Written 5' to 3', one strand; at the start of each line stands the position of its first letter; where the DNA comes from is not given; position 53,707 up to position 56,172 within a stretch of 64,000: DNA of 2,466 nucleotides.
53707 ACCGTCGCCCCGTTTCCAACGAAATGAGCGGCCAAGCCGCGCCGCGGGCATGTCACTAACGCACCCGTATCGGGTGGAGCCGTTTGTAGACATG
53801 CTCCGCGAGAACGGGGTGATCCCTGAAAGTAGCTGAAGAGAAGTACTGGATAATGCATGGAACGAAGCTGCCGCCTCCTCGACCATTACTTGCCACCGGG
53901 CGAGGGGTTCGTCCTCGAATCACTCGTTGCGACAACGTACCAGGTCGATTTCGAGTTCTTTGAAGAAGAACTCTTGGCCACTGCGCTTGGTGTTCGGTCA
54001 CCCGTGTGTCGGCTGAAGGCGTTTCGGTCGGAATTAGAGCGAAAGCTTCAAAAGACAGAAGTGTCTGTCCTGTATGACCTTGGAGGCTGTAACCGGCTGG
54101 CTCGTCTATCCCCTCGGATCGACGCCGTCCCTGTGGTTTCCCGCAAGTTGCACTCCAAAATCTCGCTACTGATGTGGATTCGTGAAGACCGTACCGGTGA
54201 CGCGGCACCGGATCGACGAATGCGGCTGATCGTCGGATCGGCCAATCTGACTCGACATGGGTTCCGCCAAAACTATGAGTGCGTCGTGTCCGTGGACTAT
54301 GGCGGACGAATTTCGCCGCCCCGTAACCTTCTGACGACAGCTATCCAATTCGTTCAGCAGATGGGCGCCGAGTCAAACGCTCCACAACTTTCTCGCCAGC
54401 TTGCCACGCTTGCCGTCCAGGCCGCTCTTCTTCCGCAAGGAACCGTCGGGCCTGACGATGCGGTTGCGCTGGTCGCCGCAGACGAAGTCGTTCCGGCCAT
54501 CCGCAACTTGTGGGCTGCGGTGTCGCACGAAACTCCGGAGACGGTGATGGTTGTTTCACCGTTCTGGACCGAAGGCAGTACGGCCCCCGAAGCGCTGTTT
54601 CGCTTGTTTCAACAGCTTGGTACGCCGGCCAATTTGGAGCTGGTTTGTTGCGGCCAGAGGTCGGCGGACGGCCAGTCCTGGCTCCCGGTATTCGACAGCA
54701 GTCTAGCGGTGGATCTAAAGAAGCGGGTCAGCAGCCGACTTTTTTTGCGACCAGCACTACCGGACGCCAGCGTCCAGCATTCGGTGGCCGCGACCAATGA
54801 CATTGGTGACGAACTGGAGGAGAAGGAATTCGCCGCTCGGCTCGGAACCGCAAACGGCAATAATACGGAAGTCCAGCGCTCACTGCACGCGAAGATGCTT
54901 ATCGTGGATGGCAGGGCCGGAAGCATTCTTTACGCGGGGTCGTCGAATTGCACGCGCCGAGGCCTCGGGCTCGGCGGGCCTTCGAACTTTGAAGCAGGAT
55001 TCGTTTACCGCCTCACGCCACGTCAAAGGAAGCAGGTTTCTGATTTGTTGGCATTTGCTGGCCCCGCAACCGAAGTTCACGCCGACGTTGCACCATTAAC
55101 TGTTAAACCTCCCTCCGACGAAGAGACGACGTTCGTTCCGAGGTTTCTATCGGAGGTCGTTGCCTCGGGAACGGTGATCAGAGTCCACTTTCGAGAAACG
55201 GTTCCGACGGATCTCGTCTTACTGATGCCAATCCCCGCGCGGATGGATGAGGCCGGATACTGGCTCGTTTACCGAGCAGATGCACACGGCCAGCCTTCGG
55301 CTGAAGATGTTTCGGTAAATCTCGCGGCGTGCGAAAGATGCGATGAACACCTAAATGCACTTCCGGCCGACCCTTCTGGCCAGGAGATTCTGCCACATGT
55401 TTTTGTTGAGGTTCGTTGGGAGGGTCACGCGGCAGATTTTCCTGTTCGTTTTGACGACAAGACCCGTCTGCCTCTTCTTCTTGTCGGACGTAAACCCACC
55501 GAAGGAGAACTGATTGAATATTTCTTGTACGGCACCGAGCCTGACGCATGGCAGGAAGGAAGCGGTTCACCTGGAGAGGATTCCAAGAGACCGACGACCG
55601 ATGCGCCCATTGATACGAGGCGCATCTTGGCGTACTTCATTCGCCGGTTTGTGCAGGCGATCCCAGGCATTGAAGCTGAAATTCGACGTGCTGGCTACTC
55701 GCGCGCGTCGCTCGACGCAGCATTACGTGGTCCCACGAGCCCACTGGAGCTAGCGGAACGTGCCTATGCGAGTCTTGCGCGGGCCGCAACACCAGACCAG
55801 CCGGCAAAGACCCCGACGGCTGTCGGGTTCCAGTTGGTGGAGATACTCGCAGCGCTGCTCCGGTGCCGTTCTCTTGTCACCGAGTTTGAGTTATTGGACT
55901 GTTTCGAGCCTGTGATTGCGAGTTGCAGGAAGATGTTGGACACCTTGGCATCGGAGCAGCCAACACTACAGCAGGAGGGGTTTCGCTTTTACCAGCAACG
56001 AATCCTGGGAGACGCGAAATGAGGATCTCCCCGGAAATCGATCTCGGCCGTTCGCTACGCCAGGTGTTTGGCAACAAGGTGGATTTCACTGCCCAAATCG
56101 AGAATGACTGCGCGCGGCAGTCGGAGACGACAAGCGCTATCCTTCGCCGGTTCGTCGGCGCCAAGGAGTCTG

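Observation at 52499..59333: Three-gene operon of an unassigned 445-aa protein, a double-HKD PLD protein and an SNF2 helicase with large insertions: candidate anti-phage/anti-plasmid system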

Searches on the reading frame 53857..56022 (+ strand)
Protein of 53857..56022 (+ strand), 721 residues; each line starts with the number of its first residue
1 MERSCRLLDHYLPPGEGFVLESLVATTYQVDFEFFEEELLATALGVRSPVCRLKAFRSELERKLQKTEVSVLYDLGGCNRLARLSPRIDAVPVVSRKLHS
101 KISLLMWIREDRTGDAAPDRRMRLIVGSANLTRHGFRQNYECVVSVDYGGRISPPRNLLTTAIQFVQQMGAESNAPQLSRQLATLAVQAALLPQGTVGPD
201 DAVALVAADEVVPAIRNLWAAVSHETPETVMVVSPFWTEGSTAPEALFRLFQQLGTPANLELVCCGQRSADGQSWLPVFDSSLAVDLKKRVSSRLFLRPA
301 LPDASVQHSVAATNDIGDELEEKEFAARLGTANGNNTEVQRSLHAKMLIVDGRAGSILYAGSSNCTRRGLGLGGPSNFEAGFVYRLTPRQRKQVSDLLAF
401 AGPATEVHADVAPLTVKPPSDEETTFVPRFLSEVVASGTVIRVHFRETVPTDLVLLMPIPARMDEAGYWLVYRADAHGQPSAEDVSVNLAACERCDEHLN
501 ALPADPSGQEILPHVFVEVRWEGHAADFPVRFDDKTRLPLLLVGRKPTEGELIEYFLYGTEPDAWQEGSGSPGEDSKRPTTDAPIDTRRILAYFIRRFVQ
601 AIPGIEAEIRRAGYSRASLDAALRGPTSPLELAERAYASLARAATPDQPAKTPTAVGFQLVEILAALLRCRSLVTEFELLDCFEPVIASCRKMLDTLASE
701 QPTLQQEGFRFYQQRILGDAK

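Call 7: search_protein_families(library=padloc, proteins=[window:53857-56022:+], max_evalue=0.01)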
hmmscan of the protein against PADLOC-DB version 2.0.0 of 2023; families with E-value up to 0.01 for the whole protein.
window:53857-56022:+ (721 aa): 10 families
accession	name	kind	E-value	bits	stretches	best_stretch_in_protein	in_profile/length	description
PDLC03829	ZacB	-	2e-20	71.2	1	10-480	12-435/586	-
PDLC02614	DrmC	-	4.3e-09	34.3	2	340-382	98-133/153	DrmC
PDLC04553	PDC-M27B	-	5.2e-06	23.4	0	26-143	23-143/635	-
PDLC02588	DrmC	-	2.3e-05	22.1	0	119-149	201-230/256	DrmC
PDLC02606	DrmC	-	0.00013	19.8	1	119-152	131-162/182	DrmC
PDLC02591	DrmC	-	0.0004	17.7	0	122-146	210-234/260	DrmC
PDLC02585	DrmC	-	0.00096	16.8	0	124-152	206-233/253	DrmC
PDLC02901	DpdK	-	0.0034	15.1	0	323-370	95-142/173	DpdK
PDLC02607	DrmC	-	0.004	14.5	0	332-385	192-238/265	DrmC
PDLC02604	DrmC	-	0.0083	14.7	0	342-383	31-65/92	DrmC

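Call 8: search_protein_families(library=pfam, proteins=[window:53857-56022:+], max_evalue=0.01)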
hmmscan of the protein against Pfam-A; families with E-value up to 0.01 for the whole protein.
window:53857-56022:+ (721 aa): 2 families
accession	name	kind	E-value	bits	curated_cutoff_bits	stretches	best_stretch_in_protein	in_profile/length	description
PF13091.12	PLDc_2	-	4.5e-11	43.1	27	2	333-383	67-114/132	PLD-like domain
PF00614.28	PLDc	-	0.00024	21.4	21.9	0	340-366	2-25/28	Phospholipase D Active site motif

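Call 9: search_protein_families(library=ncbifam, proteins=[window:53857-56022:+], max_evalue=0.01)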
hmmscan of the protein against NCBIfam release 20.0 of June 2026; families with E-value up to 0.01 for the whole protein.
window:53857-56022:+ (721 aa): 2 families
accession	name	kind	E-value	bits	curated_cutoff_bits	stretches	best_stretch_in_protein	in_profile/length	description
NF038319.1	DISARM_DrmC_I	equivalog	1.4e-05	24.7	133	0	122-146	194-218/236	DISARM system phospholipase D-like protein DrmC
NF041068.1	DpdK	equivalog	0.0067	16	100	0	124-144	128-148/167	phospholipase D-like domain-containing protein DpdK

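Call 36: list_cluster_members(proteins=[P0001, window:53857-56019:+, window:56019-59330:+, window:59428-63141:-])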
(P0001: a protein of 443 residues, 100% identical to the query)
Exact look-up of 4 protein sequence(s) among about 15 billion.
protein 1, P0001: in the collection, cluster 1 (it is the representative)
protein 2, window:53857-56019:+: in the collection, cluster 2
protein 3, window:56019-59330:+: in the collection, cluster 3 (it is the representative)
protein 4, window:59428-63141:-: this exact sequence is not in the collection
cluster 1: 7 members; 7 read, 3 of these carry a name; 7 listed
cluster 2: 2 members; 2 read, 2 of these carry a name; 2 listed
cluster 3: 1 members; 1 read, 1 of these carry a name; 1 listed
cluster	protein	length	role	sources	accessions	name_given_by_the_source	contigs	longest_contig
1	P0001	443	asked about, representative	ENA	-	-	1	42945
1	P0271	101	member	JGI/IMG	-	hypothetical protein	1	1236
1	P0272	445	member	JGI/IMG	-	hypothetical protein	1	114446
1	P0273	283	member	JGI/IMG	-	hypothetical protein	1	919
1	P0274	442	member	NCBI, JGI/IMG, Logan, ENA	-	-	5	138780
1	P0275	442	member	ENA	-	-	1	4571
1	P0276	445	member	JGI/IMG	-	-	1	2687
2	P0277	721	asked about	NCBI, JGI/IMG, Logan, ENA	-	hypothetical protein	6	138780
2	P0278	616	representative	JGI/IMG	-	hypothetical protein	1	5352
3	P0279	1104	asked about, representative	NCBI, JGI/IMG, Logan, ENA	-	hypothetical protein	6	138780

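Call 42: find_homologous_proteins(query=window:53857-56019:+)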
Query window:53857-56019:+ (721 aa): 201 proteins with E <= 0.001 among 8000 candidates; the best 120 are listed.
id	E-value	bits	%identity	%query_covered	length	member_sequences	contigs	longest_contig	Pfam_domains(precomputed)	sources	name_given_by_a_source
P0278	0.0e+0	1390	100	85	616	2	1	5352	PF13091.13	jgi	jgi:hypothetical protein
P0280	0.0e+0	1289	79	100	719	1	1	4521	PF13091.13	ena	-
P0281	0.0e+0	1286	79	100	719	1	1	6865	PF13091.13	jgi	-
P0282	0.0e+0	1279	79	100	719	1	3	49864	PF13091.13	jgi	jgi:hypothetical protein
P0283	0.0e+0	1278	79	100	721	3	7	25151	PF13091.13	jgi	-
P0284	0.0e+0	1270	79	100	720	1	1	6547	PF13091.13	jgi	jgi:hypothetical protein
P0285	0.0e+0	1269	78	100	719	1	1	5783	PF13091.13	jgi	jgi:hypothetical protein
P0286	0.0e+0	1266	78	100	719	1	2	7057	PF13091.13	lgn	-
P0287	0.0e+0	1257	78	100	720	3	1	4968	PF13091.13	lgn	-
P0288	0.0e+0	1254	77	100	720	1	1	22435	PF13091.13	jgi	jgi:hypothetical protein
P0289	0.0e+0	1249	78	100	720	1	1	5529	PF13091.13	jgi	jgi:hypothetical protein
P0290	0.0e+0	1234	77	100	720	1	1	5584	PF13091.13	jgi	jgi:hypothetical protein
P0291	0.0e+0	1230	76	100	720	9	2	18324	PF13091.13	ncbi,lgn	ncbi:MAG: hypothetical protein WBG54_07230 [Acidobacteriaceae bacterium]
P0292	0.0e+0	1229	76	100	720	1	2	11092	PF13091.13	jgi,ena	-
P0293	0.0e+0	1226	76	100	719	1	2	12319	PF13091.13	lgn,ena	-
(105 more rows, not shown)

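Call 56: find_encoding_contigs(protein=window:53857-56022:+, flank=10000, max_places=3)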
Protein window:53857-56022:+ (721 aa): 9 contigs read that carry it; 3 places shown.
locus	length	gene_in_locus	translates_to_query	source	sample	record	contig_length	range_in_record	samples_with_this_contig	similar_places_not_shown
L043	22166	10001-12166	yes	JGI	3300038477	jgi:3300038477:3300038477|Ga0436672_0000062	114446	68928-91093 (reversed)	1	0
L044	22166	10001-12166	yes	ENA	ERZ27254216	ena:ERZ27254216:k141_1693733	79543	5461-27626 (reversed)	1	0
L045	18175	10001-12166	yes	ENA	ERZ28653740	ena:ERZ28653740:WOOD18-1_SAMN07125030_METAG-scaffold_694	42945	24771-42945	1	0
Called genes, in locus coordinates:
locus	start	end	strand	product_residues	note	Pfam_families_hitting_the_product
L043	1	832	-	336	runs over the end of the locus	PF03407:Nucleotid_trans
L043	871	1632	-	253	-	PF00685:Sulfotransfer_1, PF13469:Sulfotransfer_3 (faint)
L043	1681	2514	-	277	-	PF01501:Glyco_transf_8, PF18404:Glyco_transf_24 (weak)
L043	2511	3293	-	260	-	-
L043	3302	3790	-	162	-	-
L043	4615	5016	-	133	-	-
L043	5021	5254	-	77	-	-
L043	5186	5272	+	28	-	-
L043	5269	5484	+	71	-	-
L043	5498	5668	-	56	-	-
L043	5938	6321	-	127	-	PF00436:SSB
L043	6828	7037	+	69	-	-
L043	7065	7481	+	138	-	PF19570:DUF6088 (weak)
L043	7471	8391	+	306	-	PF08843:AbiEii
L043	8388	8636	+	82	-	-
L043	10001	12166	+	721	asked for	PF13091:PLDc_2 (faint)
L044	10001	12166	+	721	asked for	PF13091:PLDc_2 (faint)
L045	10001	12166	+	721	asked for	PF13091:PLDc_2 (faint)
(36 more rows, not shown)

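Call 70: search_solved_structures(query=A6, max_evalue=0.1)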
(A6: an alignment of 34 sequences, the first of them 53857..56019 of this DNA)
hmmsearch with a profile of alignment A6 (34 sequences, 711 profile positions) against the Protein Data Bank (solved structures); distinct sequences matched with E-value up to 0.1: 0.

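Call 82: predict_structure(alignment_id=A6)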
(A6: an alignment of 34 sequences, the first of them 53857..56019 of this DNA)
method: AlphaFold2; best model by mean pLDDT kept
length: 721 residues; sequences in the alignment: 34
mean_pLDDT: 80.0   pTM: 0.84
mean pLDDT of the five models: 80.0, 77.7, 77.3, 75.3, 74.5
residues with pLDDT >= 90: 254; 70-90: 318; 50-70: 79; < 50: 70
segments of 3 or more residues with pLDDT < 50: 1-3, 238-240, 304-337, 462-464, 565-587
pLDDT, mean of each block of 10 residues (from residue 1): 67 91 95 91 89 82 91 83 82 86 93 67 94 86 89 87 95 89 94 79 88 91 90 72 74 88 89 86 89 93 45 31 37 44 88 91 75 78 88 81 91 83 68 90 88 89 68 71 83 90 71 88 89 80 67 80 43 27 44 71 89 88 90 89 67 87 93 84 93 93 85 75 28
secondary structure, 60 per line:
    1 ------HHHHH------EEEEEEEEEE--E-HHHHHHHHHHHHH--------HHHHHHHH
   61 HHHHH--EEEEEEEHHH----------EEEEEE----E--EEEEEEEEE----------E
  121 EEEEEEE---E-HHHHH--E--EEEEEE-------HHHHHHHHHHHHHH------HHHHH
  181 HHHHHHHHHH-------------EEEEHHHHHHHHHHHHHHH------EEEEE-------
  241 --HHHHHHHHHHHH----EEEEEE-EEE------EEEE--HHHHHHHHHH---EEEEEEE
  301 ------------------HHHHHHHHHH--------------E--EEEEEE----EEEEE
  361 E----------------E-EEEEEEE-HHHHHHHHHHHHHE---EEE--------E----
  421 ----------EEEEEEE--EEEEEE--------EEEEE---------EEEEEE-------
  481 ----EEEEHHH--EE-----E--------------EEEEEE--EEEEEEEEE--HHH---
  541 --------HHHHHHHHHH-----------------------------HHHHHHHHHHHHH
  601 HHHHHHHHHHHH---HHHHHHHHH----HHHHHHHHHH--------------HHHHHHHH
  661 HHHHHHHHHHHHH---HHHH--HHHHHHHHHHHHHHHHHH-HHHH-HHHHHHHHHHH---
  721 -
elements in order (helices of 4 or more, strands of 3 or more residues): H7-11 E18-27 H32-44 H53-65 E68-74 E88-93 E101-109 E120-127 H133-137 E143-148 H156-169 H176-190 E204-207 H208-222 E229-233 H243-254 E259-264 E266-268 E275-278 H281-290 E294-300 H319-328 E346-351 E356-361 E380-386 H388-400 E405-407 E431-437 E440-445 E454-458 E468-473 E485-488 E516-521 E524-532 H549-558 H588-612 H616-624 H629-638 H653-673 H677-680 H683-700 H702-705 H707-717

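Call 85: fold_search(model_id=the predicted structure, library=pdb)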
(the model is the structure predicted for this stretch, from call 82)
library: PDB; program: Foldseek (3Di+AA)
matches with E <= 10: 559; with E <= 0.001: 3
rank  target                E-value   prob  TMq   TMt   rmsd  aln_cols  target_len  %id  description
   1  3hsi_A                7.0e-05  1.00  0.28  0.41  12.8       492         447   12  Crystal structure of phosphatidylserine synthase Haemophilus influenzae Rd KW20 (released 2009-06-30)
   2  3hsi_B                1.8e-04  1.00  0.28  0.42   9.1       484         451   11  Crystal structure of phosphatidylserine synthase Haemophilus influenzae Rd KW20 (released 2009-06-30)
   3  7clg_A                2.2e-04  1.00  0.14  0.12  17.6       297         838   11  Crystal structure of the ATP-dependent restriction endonuclease SauUSI (released 2021-01-20)
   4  4rct_A                1.2e-03  1.00  0.15  0.28   8.2       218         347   11  Crystal structure of R-protein of NgoAVII restriction endonuclease (released 2014-12-24)
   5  5z06_B                7.1e-03  0.41  0.10  0.10  21.8       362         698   11  Crystal structure of beta-1,2-glucanase from Parabacteroides distasonis (released 2018-05-30)
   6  2ymb_C                1.7e-02  0.84  0.14  0.36  14.4       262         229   10  Structures of MITD1 (released 2012-10-24)
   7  2ymb_D                1.8e-02  0.82  0.14  0.36  14.4       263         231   10  Structures of MITD1 (released 2012-10-24)
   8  5z06_A                2.4e-02  0.21  0.09  0.09  23.2       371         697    9  Crystal structure of beta-1,2-glucanase from Parabacteroides distasonis (released 2018-05-30)
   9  1j48_A                1.5e-01  0.63  0.10  0.39   6.6       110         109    9  Crystal Structure of Apo-C1027 (released 2003-06-03)
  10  7dgu                  2.5e-01  0.72  0.09  0.52   9.3       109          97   16  De novo designed protein H4A1R (released 2021-11-24)
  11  4dyu_H                2.7e-01  0.38  0.08  0.32  17.4       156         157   13  The crystal structure of DNA starvation/stationary phase protection protein Dps from Yersinia pestis KIM 10 (released 2012-03-14)
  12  5k7v_A                2.8e-01  0.63  0.13  0.27   6.6       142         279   15  Computational Design of Self-Assembling Cyclic Protein Homooligomers (released 2017-04-12)
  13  6u1s_A                3.0e-01  0.72  0.13  0.26   6.1       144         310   17  Cryo-EM structure of a de novo designed 16-helix transmembrane nanopore, TMHC8_R. (released 2020-08-19)
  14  8pql_A                3.0e-01  0.21  0.10  0.11  14.8       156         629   12  K48-linked ubiquitin chain formation with a cullin-RING E3 ligase and Cdc34: NEDD8-CUL2-RBX1-ELOB/C-FEM1C with trapped (released 2024-02-14)
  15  1bcf_A                3.1e-01  0.47  0.09  0.35  13.1       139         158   12  THE STRUCTURE OF A UNIQUE, TWO-FOLD SYMMETRIC, HAEM-BINDING SITE (released 1994-12-20)
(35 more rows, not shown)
